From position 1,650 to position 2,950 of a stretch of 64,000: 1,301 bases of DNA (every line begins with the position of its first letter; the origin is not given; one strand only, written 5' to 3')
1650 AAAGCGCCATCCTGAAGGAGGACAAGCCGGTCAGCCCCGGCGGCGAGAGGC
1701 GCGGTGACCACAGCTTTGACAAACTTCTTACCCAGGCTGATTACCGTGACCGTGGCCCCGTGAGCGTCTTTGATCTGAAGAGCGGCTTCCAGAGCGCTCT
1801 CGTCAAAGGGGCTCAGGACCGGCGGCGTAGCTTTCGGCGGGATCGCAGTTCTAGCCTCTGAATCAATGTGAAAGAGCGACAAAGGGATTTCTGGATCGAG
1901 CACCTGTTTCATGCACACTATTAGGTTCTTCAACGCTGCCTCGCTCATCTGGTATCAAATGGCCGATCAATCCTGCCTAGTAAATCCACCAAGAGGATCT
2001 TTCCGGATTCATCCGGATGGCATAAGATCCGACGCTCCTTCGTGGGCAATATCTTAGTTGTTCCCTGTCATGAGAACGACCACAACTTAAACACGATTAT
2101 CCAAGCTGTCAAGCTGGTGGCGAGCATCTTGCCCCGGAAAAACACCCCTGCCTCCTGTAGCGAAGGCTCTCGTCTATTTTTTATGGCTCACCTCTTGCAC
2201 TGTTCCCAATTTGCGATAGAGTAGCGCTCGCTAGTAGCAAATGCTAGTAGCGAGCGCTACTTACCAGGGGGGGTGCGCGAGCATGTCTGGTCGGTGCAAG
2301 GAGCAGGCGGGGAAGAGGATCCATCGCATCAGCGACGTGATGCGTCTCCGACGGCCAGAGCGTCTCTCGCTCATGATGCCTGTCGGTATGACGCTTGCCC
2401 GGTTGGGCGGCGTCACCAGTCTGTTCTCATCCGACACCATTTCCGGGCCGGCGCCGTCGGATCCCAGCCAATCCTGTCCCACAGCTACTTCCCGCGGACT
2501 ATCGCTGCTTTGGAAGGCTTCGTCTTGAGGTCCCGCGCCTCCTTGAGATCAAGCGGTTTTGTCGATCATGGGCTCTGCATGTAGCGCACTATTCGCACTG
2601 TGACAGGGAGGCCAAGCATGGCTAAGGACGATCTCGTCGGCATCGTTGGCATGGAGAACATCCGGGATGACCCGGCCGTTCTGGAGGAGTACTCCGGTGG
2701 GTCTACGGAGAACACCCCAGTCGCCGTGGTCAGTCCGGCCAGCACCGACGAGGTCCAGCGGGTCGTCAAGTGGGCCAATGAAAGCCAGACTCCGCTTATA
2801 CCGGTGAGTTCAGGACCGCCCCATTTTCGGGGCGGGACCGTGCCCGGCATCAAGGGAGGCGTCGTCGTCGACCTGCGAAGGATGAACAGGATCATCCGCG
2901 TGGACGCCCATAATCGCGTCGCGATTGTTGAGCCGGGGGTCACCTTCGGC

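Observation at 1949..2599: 42-bp perfect palindrome and an AT-rich island in a 650-bp divergent control region between etfBA and the FAD-oxidase operon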

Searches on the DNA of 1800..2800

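Call 7: search_rna_families(source=window, start=1800, end=2800, threshold=evalue, max_evalue=10)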
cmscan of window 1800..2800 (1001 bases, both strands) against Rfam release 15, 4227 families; matches with E-value up to 10: 1.
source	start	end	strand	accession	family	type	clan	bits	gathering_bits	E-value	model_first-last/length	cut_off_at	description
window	2400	2552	+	RF02042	HOTTIP_3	Gene; lncRNA;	-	10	50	0.73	1-353/353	no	HOXA transcript at the distal tip, conserved region 3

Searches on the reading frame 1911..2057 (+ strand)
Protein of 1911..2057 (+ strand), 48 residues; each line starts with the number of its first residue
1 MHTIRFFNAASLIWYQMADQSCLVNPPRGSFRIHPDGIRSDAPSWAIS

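Call 11: search_protein_families(library=pfam, max_evalue=1, proteins=[window:1911-2057:+])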
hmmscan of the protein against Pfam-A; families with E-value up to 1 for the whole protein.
window:1911-2057:+ (48 aa): 0 families
